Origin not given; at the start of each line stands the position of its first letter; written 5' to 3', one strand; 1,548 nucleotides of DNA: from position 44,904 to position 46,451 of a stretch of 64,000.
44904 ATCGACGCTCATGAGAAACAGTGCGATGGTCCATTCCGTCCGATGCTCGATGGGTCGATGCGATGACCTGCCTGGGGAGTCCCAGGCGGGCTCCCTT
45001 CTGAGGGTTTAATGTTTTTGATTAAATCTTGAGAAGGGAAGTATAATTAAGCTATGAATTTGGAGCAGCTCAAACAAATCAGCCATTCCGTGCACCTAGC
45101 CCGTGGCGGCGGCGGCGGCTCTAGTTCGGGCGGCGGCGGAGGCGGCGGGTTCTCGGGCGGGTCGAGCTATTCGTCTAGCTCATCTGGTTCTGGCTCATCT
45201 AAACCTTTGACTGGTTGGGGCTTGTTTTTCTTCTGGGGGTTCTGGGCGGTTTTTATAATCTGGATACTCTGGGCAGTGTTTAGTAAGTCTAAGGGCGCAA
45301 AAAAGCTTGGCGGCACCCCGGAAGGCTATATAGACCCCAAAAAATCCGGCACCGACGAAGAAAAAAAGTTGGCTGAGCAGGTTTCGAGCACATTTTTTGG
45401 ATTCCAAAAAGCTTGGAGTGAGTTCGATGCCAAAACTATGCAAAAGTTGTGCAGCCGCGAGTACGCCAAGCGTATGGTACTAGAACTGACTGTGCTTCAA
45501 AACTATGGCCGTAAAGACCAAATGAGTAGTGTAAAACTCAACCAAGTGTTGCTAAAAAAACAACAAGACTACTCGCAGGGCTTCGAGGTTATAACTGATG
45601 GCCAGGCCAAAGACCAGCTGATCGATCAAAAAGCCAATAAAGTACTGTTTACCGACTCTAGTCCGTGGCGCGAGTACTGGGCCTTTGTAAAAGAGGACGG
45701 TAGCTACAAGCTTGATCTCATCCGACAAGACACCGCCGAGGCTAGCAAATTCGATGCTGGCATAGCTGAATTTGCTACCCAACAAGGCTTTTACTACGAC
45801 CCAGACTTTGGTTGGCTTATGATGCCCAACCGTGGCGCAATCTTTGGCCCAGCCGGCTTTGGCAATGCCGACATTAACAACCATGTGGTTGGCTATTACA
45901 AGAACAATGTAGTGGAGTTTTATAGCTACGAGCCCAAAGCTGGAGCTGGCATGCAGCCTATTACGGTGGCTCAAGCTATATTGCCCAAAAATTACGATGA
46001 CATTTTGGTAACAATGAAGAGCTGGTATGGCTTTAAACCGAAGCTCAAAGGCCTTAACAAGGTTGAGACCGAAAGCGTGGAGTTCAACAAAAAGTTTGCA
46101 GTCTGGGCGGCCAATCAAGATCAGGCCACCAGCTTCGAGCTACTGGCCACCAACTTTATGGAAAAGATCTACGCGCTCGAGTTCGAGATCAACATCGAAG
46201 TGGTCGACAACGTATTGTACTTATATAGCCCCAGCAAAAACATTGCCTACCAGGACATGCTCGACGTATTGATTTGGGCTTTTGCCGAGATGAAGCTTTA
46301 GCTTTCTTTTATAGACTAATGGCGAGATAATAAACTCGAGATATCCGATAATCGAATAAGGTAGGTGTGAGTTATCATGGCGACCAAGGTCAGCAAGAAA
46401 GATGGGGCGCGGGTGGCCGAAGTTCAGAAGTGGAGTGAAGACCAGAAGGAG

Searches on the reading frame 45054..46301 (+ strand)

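Call 62: search_protein_families(library=pfam, proteins=[window:45054-46301:+], max_evalue=0.001)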
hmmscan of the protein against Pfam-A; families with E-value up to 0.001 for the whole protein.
window:45054-46301:+ (415 aa): 1 family
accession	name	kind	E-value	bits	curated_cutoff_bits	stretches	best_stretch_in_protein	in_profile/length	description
PF11335.13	DUF3137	-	3.3e-08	33.9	26.1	1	325-394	30-101/139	Protein of unknown function (DUF3137)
